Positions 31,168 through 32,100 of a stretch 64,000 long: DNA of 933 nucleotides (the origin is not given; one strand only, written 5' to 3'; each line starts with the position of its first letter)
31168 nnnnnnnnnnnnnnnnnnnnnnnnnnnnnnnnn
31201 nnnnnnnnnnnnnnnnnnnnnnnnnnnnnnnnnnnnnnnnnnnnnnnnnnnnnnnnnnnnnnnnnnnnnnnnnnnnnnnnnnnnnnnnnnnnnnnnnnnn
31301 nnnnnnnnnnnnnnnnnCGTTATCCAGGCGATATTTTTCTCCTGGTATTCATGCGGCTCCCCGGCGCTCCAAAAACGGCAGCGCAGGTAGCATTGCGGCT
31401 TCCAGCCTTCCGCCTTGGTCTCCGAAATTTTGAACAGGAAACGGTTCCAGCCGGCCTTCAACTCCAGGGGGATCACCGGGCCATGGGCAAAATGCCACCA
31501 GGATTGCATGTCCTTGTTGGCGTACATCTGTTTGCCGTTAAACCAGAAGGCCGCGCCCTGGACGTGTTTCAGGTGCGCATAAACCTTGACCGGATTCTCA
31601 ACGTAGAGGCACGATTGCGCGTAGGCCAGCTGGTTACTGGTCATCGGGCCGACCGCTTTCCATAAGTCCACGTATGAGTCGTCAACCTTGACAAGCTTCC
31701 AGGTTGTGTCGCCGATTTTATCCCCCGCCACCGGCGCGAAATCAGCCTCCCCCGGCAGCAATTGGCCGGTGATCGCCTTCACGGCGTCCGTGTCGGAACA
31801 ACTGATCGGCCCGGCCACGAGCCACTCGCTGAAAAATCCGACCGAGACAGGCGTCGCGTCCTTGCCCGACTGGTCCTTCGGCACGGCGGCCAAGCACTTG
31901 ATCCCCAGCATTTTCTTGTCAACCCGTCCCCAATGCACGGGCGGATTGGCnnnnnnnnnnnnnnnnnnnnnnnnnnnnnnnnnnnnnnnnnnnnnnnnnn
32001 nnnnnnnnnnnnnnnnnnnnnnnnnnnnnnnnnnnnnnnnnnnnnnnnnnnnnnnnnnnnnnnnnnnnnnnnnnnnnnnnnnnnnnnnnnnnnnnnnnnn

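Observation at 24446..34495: Three of the five propeller paralogs carry an inserted ~200-aa beta-sandwich (sugar-binding-like) module between the N-motif and the propeller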

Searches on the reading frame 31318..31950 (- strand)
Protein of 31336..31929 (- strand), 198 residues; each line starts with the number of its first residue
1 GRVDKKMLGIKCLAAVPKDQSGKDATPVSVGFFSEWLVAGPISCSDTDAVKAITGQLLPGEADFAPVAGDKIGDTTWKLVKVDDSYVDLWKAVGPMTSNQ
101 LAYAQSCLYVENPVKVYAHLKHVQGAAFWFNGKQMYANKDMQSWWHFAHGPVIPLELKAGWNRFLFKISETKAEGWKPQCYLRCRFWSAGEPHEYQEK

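Call 8: search_solved_structures(query=window:31336-31929:-, max_evalue=10, show_alignments=2)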
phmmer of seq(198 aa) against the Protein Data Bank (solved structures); distinct sequences matched with E-value up to 10: 0.

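Call 20: predict_structure(alignment_id=A2)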
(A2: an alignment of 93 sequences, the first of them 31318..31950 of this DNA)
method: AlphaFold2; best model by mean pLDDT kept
length: 211 residues; sequences in the alignment: 93
mean_pLDDT: 92.4   pTM: 0.90
mean pLDDT of the five models: 92.4, 92.4, 92.1, 92.1, 92.1
residues with pLDDT >= 90: 163; 70-90: 39; 50-70: 9; < 50: 0
segments of 3 or more residues with pLDDT < 50: none
pLDDT, mean of each block of 10 residues (from residue 1): 87 96 97 95 97 80 94 97 97 96 93 98 96 96 89 76 98 91 88 94 87 66
secondary structure, 60 per line:
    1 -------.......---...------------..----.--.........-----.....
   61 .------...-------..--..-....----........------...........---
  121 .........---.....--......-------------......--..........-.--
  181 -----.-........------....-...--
elements in order: E8-11 E18-20 E42-50 H56-61 E85-88 E93-95 H96-100 E107-117 E121-129 E133-137 E140-145 E159-164 E167-176 E188-195 E202-205

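Call 24: fold_search(model_id=the predicted structure, library=pdb)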
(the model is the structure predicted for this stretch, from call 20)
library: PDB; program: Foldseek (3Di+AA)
matches with E <= 10: 1696; with E <= 0.001: 45
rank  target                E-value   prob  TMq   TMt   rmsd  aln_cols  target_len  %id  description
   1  3ac0_B                4.3e-05  1.00  0.41  0.13   7.0       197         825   12  Crystal structure of Beta-glucosidase from Kluyveromyces marxianus in complex with glucose (released 2010-08-11)
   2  3abz_C                5.4e-05  1.00  0.42  0.13   8.0       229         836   10  Crystal structure of Se-Met labeled Beta-glucosidase from Kluyveromyces marxianus (released 2010-08-11)
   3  3abz_A                5.7e-05  1.00  0.44  0.14   5.8       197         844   10  Crystal structure of Se-Met labeled Beta-glucosidase from Kluyveromyces marxianus (released 2010-08-11)
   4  3ac0_C                6.1e-05  1.00  0.42  0.13   6.7       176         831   12  Crystal structure of Beta-glucosidase from Kluyveromyces marxianus in complex with glucose (released 2010-08-11)
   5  7pjj                  6.8e-05  1.00  0.42  0.13  10.7       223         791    8  Structure of the Family-3 Glycosyl Hydrolase BcpE2 from Streptomyces scabies (released 2022-07-13)
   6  6cxs_A                1.5e-04  1.00  0.36  0.15   8.6       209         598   11  Crystal Structure of Clostridium perfringens beta-glucuronidase bound with a novel, potent inhibitor 4-(8-(piperazin-1 (released 2019-04-17)
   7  7knc                  1.5e-04  0.98  0.31  0.10  15.3       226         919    9  Crystal structure of the GH31 alpha-xylosidase (Xac1773) from Xanthomonas citri (released 2021-05-26)
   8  3abz_D                2.1e-04  1.00  0.47  0.14   6.3       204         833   10  Crystal structure of Se-Met labeled Beta-glucosidase from Kluyveromyces marxianus (released 2010-08-11)
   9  7kmp                  2.1e-04  0.94  0.27  0.08  16.9       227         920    8  Crystal structure of the GH31 alpha-xylosidase (Xac1773) from Xanthomonas citri (released 2021-05-26)
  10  7sf2_A                2.2e-04  0.99  0.36  0.15  12.1       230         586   14  Crystal Structure of Beta-Galactosidase from Bacteroides cellulosilyticus (released 2021-11-03)
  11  6d8k_A                2.3e-04  1.00  0.37  0.16   7.2       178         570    8  Bacteroides multiple species beta-glucuronidase (released 2018-10-17)
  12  3gm8                  2.3e-04  1.00  0.34  0.11   9.1       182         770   11  Crystal structure of a beta-glycosidase from Bacteroides vulgatus (released 2009-03-31)
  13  6sec                  2.5e-04  0.99  0.34  0.09  10.4       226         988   10  Cold-adapted beta-D-galactosidase from Arthrobacter sp. 32cBon complex with ONPG (released 2019-09-11)
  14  3iap_A                2.8e-04  1.00  0.40  0.10  11.1       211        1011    9  E. coli (lacZ) beta-galactosidase (E416Q) (released 2009-12-29)
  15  6u7i_A                3.3e-04  1.00  0.34  0.14   9.0       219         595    9  Faecalibacterium prausnitzii Beta-glucuronidase (released 2019-10-30)
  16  3ac0_A                4.1e-04  1.00  0.43  0.13   6.5       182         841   12  Crystal structure of Beta-glucosidase from Kluyveromyces marxianus in complex with glucose (released 2010-08-11)
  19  3abz_B                4.9e-04  1.00  0.38  0.12   7.3       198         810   10  Crystal structure of Se-Met labeled Beta-glucosidase from Kluyveromyces marxianus (released 2010-08-11)
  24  3ac0_D                6.1e-04  1.00  0.39  0.12   4.5       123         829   15  Crystal structure of Beta-glucosidase from Kluyveromyces marxianus in complex with glucose (released 2010-08-11)
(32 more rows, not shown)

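Call 44: search_solved_structures(query=A4, max_evalue=10, show_alignments=3)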
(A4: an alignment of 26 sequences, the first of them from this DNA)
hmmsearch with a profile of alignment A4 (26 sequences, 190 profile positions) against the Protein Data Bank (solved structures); distinct sequences matched with E-value up to 10: 8.
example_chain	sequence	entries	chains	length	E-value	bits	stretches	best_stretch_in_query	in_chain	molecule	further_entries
2vzt_A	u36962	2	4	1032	0.16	14.8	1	122-166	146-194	EXO-BETA-D-GLUCOSAMINIDASE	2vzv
2vzu_A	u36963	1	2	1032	0.16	14.8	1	122-166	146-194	EXO-BETA-D-GLUCOSAMINIDASE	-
2vzo_A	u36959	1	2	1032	0.16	14.8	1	122-166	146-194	EXO-BETA-D-GLUCOSAMINIDASE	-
2vzs_A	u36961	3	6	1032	0.16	14.8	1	122-166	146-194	EXO-BETA-D-GLUCOSAMINIDASE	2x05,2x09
2g7e_A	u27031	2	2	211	0.45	13.3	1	84-139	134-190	Endonuclease I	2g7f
2vnd_A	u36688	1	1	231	0.54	13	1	84-139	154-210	ENDONUCLEASE I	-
9e71_BM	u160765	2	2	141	0.67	12.7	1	94-162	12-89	Small ribosomal subunit protein uS11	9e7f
1yq2_A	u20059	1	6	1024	1.7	11.5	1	109-166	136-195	beta-galactosidase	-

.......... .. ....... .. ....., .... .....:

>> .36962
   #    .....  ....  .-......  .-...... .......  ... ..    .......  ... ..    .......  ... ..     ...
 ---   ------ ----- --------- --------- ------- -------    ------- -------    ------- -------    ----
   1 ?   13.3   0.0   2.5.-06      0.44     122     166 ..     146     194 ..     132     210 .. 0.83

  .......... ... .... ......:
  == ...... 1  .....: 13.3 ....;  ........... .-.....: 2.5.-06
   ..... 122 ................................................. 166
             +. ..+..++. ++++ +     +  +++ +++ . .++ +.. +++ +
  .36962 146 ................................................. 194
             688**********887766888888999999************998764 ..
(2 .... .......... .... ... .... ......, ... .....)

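Call 45: search_protein_families(library=pfam, alignment_id=A4, max_evalue=1)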
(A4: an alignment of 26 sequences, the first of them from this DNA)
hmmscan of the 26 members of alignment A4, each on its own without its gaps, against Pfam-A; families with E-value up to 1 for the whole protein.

A. member 1, seq(200 aa): 1 family
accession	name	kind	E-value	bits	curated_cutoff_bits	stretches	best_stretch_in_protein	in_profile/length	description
PF02505.19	MCR_D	-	0.26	11.5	25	1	53-96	33-76/142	Methyl-coenzyme M reductase operon protein D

B. families by the number of members that match (of 26 scanned): 10 families
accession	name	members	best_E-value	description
PF13364.12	BetaGal_ABD2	3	0.0032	Beta-galactosidase second all-beta domain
PF07691.17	PA14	2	0.066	PA14 domain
PF21467.3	BetaGal_gal-bd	1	0.0088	Beta-galactosidase, galactose-binding domain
PF21557.3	RhaB_D2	1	0.02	Alpha-L-rhamnosidase, domain D2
PF03972.19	MmgE_PrpD_N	1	0.028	MmgE/PrpD N-terminal domain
PF00498.31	FHA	1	0.15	FHA domain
PF14043.11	WVELL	1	0.18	WVELL protein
PF02505.19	MCR_D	1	0.26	Methyl-coenzyme M reductase operon protein D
PF01280.26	Ribosomal_L19e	1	0.28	Ribosomal protein L19e, N-terminal domain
PF22994.1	RSC4_Ig_like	1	0.31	RSC4 Ig-like domain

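Call 85: search_protein_representatives(alignment_id=A4)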
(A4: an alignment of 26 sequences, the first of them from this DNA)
Query: 26 sequences, 190 profile positions. Proteins with E-value up to 0.001 (for the whole library): 11742; up to 1e-10: 3822; up to 1e-30: 213. The best 150 are listed.
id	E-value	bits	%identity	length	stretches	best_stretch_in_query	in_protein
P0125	1.6e-94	331.2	-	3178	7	4-166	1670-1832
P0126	2.5e-79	281.6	-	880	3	28-179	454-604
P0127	5.0e-77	274.1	-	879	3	33-181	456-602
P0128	2.4e-70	252.3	-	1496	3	28-185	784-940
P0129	4.2e-69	248.3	-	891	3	25-181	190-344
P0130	1.2e-68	246.8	-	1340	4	28-178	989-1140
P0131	2.2e-64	232.9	-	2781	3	28-181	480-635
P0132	7.0e-63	228.0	-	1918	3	29-180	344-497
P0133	1.1e-59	217.6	-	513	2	28-181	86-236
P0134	4.4e-58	212.3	-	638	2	23-179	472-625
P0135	5.2e-58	212.1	-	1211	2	23-181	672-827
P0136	1.6e-56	207.2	-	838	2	28-178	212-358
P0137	8.5e-55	201.6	-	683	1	1-190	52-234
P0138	4.0e-54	199.4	-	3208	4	19-177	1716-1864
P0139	1.9e-53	197.2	-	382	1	2-190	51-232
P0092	2.5e-49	183.8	-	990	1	1-189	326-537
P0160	1.1e-46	175.1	-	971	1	4-190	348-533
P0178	6.9e-43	162.8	-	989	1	2-190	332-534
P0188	7.4e-42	159.4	-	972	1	1-190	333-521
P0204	1.3e-40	155.4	-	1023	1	2-190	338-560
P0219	7.7e-39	149.6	-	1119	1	1-190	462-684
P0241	6.2e-37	143.4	-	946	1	2-190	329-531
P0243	7.5e-37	143.1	-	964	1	2-190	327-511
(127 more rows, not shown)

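Call 87: search_protein_families(library=pfam, proteins=[P0126, P0128, P0129, P0130, P0132, P0133, P0134, P0135, P0136], max_evalue=0.001)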
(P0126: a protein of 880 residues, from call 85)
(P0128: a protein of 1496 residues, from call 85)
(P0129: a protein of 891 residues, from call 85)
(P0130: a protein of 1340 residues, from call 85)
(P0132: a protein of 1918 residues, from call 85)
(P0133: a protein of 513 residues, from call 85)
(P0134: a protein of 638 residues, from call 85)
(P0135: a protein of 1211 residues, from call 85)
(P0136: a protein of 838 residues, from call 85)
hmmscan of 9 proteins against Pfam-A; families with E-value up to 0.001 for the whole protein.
P0126 (880 aa): 3 families
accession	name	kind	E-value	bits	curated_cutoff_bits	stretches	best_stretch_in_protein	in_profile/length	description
PF16656.11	Pur_ac_phosph_N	-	1.8e-15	57.7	30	2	367-446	6-91/93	Purple acid Phosphatase, N-terminal domain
PF00041.27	fn3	-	4.1e-12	46.6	25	2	362-445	3-82/84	Fibronectin type III domain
PF13464.11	RodZ_C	-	0.0001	22.6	23.9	0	266-289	35-58/72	RodZ C-terminal domain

P0128 (1496 aa): 4 families
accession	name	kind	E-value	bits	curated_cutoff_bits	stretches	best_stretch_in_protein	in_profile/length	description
PF20419.3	DUF6701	-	2e-21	77.2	27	1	1123-1350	95-359/577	Family of unknown function (DUF6701)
PF02369.22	Big_1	-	3.3e-05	24.3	34.9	0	33-76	5-46/93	Bacterial Ig-like domain (group 1)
PF18127.6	NAMPT_N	-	0.00019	22.1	25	0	213-257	43-88/98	Nicotinamide phosphoribosyltransferase, N-terminal domain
PF18565.7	Glyco_hydro2_C5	-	0.00019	21.7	32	0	323-350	15-42/103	Glycoside hydrolase family 2 C-terminal domain 5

P0129 (891 aa): 4 families
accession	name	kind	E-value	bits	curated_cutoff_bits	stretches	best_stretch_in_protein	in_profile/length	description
PF00041.27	fn3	-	3.2e-11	43.7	25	1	369-450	4-83/84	Fibronectin type III domain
PF16656.11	Pur_ac_phosph_N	-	5.4e-11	43.4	30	2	371-452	6-93/93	Purple acid Phosphatase, N-terminal domain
PF16893.11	fn3_2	-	4.3e-05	24.1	27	0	629-695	3-70/89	Fibronectin type III domain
PF07691.17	PA14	-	0.0004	20.6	24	0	263-300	48-85/147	PA14 domain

P0130 (1340 aa): 2 families
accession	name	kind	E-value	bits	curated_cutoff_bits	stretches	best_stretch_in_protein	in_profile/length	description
PF07691.17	PA14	-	5.1e-05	23.5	24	0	1258-1283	63-88/147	PA14 domain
PF00400.38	WD40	-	0.00073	20.4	27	0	896-916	17-38/39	WD domain, G-beta repeat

P0132 (1918 aa): 5 families
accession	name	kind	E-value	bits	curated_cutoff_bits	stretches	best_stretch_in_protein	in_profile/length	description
PF05593.20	RHS_repeat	-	1e-124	405.4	22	16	1377-1414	1-38/38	RHS Repeat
PF20148.4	DUF6531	-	1.4e-19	70.6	24.1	1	1100-1172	4-74/74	Domain of unknown function (DUF6531)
PF16656.11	Pur_ac_phosph_N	-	2.2e-10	41.4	30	1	265-328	10-82/93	Purple acid Phosphatase, N-terminal domain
PF13088.12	BNR_2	-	8.1e-07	29.1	31.4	1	862-1048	24-212/277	BNR repeat-like domain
PF00041.27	fn3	-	0.00044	20.9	25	1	265-332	10-74/84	Fibronectin type III domain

P0133 (513 aa): 4 families
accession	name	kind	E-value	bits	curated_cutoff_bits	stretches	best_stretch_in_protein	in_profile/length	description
PF16656.11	Pur_ac_phosph_N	-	1.3e-17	64.5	30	2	265-336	8-85/93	Purple acid Phosphatase, N-terminal domain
PF00041.27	fn3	-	3.8e-09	37.1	25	1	259-334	4-75/84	Fibronectin type III domain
PF25059.1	FN3_DSCAM-DSCAML_C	-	3.2e-07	31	39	1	24-82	24-79/89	DSCAM/DSCAML C-terminal Fn3-like domain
PF16655.11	PhoD_N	-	2.9e-05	25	30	0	269-329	26-80/90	PhoD-like phosphatase, N-terminal domain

P0134 (638 aa): 1 family
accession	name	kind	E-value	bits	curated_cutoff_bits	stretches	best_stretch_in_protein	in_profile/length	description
PF16656.11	Pur_ac_phosph_N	-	2.2e-05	25.4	30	1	390-465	11-93/93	Purple acid Phosphatase, N-terminal domain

P0135 (1211 aa): 5 families
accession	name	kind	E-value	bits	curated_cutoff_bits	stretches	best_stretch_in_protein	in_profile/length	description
PF16656.11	Pur_ac_phosph_N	-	3.5e-16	60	30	2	594-671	8-93/93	Purple acid Phosphatase, N-terminal domain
PF00041.27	fn3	-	1.7e-10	41.4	25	2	588-665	4-79/84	Fibronectin type III domain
PF25059.1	FN3_DSCAM-DSCAML_C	-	2.1e-05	25.2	39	0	631-672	41-80/89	DSCAM/DSCAML C-terminal Fn3-like domain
PF16655.11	PhoD_N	-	4.4e-05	24.4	30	0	626-657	51-78/90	PhoD-like phosphatase, N-terminal domain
PF07691.17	PA14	-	5e-05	23.6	24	0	764-787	66-89/147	PA14 domain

P0136 (838 aa): 8 families
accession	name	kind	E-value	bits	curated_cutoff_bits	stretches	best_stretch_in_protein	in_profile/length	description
PF16656.11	Pur_ac_phosph_N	-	2.4e-29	102.2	30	3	123-204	7-93/93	Purple acid Phosphatase, N-terminal domain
PF00041.27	fn3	-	3.7e-16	59.5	25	1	120-198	4-79/84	Fibronectin type III domain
PF16655.11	PhoD_N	-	2.6e-11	44.3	30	0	135-189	33-80/90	PhoD-like phosphatase, N-terminal domain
PF25059.1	FN3_DSCAM-DSCAML_C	-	8.3e-08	32.9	39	0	146-208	25-83/89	DSCAM/DSCAML C-terminal Fn3-like domain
PF06439.18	3keto-disac_hyd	-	9.1e-05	23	26.8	0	302-336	137-175/187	3-keto-disaccharide hydrolase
PF07691.17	PA14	-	0.00024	21.4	24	0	639-682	46-89/147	PA14 domain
PF25077.1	DUF7800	-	0.00048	20.7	27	0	127-188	13-72/89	Domain of unknown function (DUF7800)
PF25788.1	Ig_Rha78A_N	-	0.0009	19.9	27.4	0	168-204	62-101/105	Rha78A-like, N-terminal immunoglobulin domain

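Call 99: search_protein_families(library=pfam, proteins=[P0160, P0178, P0188, P0204, P0241, P0243, P0219], max_evalue=0.0001)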
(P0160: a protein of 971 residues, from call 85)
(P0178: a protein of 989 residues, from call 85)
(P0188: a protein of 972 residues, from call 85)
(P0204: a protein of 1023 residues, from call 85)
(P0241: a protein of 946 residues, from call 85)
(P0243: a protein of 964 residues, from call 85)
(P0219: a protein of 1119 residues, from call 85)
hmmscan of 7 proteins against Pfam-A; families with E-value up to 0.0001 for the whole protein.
P0160 (971 aa): 4 families
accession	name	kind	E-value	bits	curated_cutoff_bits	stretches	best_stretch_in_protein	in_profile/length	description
PF13360.13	PQQ_2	-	2.8e-16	60.3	27.6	1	664-810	69-223/233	Outer membrane protein assembly factor BamB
PF04542.20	Sigma70_r2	-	3e-13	49.8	24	1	43-111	1-69/71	Sigma-70 region 2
PF08281.18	Sigma70_r4_2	-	9.7e-12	44.8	25.7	1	143-190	7-54/54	Sigma-70, region 4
PF04545.22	Sigma70_r4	-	4.4e-08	33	24.1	1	145-192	3-50/50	Sigma-70, region 4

P0178 (989 aa): 6 families
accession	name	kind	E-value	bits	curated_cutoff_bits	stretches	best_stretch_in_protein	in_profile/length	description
PF13360.13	PQQ_2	-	3.1e-14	53.6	27.6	1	677-797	32-144/233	Outer membrane protein assembly factor BamB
PF04542.20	Sigma70_r2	-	9.8e-13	48.1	24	1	38-105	1-70/71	Sigma-70 region 2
PF08281.18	Sigma70_r4_2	-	2.6e-11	43.4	25.7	1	130-179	2-51/54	Sigma-70, region 4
PF01011.28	PQQ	-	2.9e-08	33.3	26.7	1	706-761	30-90/595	Glucose/ethanol/alcohol dehydrogenase, beta-propeller domain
PF04545.22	Sigma70_r4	-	6.9e-06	25.9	24.1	1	136-183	2-49/50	Sigma-70, region 4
PF13570.13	Beta-prop_ACSF4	-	5.1e-05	23.3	133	0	516-576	149-208/329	Beta-alanine-activating enzyme, beta-propeller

P0188 (972 aa): 3 families
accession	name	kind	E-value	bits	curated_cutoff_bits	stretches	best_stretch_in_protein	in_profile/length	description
PF04542.20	Sigma70_r2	-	5.4e-11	42.6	24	1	41-107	1-69/71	Sigma-70 region 2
PF13360.13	PQQ_2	-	1.3e-08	35.3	27.6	0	646-722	69-148/233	Outer membrane protein assembly factor BamB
PF08281.18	Sigma70_r4_2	-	1.9e-08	34.2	25.7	1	136-185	3-52/54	Sigma-70, region 4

P0204 (1023 aa): 5 families
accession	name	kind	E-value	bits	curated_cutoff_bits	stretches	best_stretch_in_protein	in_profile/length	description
PF13360.13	PQQ_2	-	3.3e-14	53.5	27.6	1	724-788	3-64/233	Outer membrane protein assembly factor BamB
PF08281.18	Sigma70_r4_2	-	2.3e-13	50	25.7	1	131-179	5-53/54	Sigma-70, region 4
PF04542.20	Sigma70_r2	-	4.2e-11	42.9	24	1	36-104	1-71/71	Sigma-70 region 2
PF04545.22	Sigma70_r4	-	1.2e-07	31.5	24.1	1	136-181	4-49/50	Sigma-70, region 4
PF01011.28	PQQ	-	2.1e-05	23.8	26.7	0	736-788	30-88/595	Glucose/ethanol/alcohol dehydrogenase, beta-propeller domain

P0241 (946 aa): 5 families
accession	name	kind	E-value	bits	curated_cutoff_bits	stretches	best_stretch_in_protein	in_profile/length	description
PF13360.13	PQQ_2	-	1.1e-19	71.4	27.6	1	714-864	4-147/233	Outer membrane protein assembly factor BamB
PF04542.20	Sigma70_r2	-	2.9e-12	46.6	24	1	38-106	1-71/71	Sigma-70 region 2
PF04545.22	Sigma70_r4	-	6.1e-10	38.9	24.1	1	139-185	3-49/50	Sigma-70, region 4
PF08281.18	Sigma70_r4_2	-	1.4e-09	37.9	25.7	1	139-184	9-54/54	Sigma-70, region 4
PF13570.13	Beta-prop_ACSF4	-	5.5e-05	23.2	133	0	657-862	98-300/329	Beta-alanine-activating enzyme, beta-propeller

P0243 (964 aa): 5 families
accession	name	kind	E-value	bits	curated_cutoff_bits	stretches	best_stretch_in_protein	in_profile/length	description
PF13360.13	PQQ_2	-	7.3e-17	62.2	27.6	0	635-749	24-140/233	Outer membrane protein assembly factor BamB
PF04542.20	Sigma70_r2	-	7.1e-10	39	24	1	36-96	8-70/71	Sigma-70 region 2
PF08281.18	Sigma70_r4_2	-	6.2e-08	32.6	25.7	1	122-173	2-53/54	Sigma-70, region 4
PF13384.12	HTH_23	-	3.2e-05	24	24.6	0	131-166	2-37/50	Homeodomain-like domain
PF01011.28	PQQ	-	9.8e-05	21.7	26.7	0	680-723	46-91/595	Glucose/ethanol/alcohol dehydrogenase, beta-propeller domain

P0219 (1119 aa): 3 families
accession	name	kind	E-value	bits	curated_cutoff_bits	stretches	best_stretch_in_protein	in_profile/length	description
PF13360.13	PQQ_2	-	8e-42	143.9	27.6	2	58-326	14-230/233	Outer membrane protein assembly factor BamB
PF01011.28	PQQ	-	6e-19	68.6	26.7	0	67-106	48-87/595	Glucose/ethanol/alcohol dehydrogenase, beta-propeller domain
PF13570.13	Beta-prop_ACSF4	-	3.3e-11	43.6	133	0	76-352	61-319/329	Beta-alanine-activating enzyme, beta-propeller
